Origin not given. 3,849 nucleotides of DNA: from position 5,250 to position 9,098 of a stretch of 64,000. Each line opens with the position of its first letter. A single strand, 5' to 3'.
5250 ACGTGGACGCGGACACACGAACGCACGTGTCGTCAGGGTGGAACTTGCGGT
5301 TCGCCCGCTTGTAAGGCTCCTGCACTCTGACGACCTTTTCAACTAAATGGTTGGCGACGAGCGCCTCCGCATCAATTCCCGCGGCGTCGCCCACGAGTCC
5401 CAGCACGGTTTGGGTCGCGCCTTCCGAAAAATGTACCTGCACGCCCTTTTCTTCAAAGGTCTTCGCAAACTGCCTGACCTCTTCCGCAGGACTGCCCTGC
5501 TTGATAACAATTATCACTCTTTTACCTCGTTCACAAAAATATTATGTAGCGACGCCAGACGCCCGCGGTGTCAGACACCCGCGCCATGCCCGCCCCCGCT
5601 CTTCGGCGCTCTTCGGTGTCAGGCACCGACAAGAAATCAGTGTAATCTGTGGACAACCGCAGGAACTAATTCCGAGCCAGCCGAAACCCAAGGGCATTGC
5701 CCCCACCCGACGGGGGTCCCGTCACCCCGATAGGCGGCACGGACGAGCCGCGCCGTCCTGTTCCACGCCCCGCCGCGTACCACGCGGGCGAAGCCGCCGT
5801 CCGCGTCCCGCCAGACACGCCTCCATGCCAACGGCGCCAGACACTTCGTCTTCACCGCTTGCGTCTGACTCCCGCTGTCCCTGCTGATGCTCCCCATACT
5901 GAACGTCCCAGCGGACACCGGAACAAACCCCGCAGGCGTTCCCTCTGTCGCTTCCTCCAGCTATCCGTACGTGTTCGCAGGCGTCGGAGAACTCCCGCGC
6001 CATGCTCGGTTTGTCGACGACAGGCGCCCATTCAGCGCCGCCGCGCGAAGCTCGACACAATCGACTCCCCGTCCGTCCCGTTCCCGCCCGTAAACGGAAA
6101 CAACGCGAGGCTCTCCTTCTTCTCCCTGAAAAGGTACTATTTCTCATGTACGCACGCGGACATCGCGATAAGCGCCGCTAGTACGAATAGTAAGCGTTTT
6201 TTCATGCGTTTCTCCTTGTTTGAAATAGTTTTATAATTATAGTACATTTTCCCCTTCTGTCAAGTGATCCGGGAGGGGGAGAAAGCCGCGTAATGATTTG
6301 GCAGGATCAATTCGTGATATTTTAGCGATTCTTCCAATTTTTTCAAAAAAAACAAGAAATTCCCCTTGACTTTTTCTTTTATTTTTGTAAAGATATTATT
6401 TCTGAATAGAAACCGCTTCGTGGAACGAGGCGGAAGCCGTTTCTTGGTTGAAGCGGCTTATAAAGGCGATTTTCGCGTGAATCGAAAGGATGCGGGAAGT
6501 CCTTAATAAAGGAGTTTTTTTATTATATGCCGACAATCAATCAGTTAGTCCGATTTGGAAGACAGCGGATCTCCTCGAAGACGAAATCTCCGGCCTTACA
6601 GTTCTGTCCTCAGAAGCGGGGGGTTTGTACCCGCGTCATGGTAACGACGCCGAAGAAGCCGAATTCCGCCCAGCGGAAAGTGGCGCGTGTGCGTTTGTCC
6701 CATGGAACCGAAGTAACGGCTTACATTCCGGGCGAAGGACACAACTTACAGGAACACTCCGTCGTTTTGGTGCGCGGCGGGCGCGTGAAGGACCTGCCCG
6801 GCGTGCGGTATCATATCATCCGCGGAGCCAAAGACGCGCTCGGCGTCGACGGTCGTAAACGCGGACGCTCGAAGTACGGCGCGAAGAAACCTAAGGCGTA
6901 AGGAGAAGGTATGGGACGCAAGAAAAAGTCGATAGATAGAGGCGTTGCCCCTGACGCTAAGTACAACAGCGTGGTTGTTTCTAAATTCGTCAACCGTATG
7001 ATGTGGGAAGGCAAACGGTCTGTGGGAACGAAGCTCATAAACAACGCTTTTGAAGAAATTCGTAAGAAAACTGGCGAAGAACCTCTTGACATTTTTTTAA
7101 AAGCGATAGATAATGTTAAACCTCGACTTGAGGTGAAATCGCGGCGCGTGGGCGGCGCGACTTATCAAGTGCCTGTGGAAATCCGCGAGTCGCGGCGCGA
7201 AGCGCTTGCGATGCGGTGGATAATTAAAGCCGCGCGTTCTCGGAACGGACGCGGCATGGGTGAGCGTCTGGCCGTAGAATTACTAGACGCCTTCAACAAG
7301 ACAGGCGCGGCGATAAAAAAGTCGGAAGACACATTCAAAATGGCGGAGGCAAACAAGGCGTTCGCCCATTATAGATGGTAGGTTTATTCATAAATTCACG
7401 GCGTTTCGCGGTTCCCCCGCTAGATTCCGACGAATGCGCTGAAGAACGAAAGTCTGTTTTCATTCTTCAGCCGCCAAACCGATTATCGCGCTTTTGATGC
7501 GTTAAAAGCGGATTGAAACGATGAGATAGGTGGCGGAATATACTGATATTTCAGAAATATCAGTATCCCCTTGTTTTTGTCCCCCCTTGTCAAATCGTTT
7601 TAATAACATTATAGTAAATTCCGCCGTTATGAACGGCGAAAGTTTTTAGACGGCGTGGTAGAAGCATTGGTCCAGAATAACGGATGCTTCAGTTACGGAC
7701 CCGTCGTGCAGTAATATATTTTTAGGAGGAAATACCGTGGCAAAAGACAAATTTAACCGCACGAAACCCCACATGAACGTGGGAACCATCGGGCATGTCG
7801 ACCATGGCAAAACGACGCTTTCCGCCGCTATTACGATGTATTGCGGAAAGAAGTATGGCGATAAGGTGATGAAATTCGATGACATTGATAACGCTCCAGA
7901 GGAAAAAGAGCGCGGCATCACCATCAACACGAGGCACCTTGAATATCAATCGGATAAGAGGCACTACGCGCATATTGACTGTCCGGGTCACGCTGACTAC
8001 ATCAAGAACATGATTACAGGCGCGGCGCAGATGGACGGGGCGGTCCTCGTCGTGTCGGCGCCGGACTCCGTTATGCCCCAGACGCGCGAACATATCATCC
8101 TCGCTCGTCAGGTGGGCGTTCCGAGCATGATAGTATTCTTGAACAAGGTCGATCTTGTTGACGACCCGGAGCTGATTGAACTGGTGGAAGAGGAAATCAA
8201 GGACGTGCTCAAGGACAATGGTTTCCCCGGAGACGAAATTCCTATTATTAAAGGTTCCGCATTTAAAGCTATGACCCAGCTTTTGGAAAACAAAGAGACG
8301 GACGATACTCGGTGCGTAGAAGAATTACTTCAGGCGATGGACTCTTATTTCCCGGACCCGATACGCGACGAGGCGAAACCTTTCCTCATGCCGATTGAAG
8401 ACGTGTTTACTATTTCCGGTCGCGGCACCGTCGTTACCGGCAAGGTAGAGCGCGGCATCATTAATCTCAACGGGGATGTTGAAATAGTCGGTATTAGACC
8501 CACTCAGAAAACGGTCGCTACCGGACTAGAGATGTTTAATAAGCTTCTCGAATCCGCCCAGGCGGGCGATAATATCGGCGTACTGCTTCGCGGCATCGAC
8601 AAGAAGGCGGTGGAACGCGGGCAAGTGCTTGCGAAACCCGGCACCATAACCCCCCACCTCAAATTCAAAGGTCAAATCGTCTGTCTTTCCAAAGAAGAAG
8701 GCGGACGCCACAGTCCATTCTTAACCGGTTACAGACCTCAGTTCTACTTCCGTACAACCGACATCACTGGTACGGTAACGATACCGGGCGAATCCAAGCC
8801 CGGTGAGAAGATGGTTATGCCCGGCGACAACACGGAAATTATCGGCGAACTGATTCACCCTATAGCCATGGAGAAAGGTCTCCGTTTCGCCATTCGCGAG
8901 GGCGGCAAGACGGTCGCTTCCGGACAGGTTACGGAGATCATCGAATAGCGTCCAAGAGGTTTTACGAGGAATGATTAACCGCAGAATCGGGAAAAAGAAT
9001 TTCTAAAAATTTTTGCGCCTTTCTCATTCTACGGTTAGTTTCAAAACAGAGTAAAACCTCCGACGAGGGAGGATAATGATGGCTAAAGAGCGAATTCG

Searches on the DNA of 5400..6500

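Call 72: search_rna_families(source=window, start=5400, end=6500, threshold=evalue, max_evalue=1)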
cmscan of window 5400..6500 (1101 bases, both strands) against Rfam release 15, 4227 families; matches with E-value up to 1: 1.
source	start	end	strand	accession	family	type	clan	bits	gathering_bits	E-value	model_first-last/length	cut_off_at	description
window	6274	6390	-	RF02158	NPPA-AS1_3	Gene; lncRNA;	-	16.5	55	0.52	1-108/108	no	NPPA antisense RNA 1 conserved region 3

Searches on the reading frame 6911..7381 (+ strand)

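Call 53: search_protein_families(library=pfam, proteins=[window:6911-7381:+], max_evalue=0.00001)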
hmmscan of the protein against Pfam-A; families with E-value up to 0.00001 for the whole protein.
window:6911-7381:+ (156 aa): 1 family
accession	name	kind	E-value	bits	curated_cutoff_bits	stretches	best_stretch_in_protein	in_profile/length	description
PF00177.27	Ribosomal_S7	-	7e-60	201.3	24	1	3-149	2-148/148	Ribosomal protein S7p/S5e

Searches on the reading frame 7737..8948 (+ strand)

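Call 53: search_protein_families(library=pfam, proteins=[window:7737-8948:+], max_evalue=0.00001)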
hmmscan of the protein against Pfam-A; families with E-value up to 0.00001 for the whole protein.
window:7737-8948:+ (403 aa): 3 families
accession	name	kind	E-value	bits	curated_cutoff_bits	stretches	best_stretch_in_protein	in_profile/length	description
PF00009.33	GTP_EFTU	-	2.3e-63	213.6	26.5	1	10-206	1-187/188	Elongation factor Tu GTP binding domain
PF03143.23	GTP_EFTU_D3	-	5.7e-37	126.7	27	1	303-401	1-105/106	Elongation factor Tu C-terminal domain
PF03144.31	GTP_EFTU_D2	-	4.3e-16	59.5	30.3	1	230-299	1-73/73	Elongation factor Tu domain 2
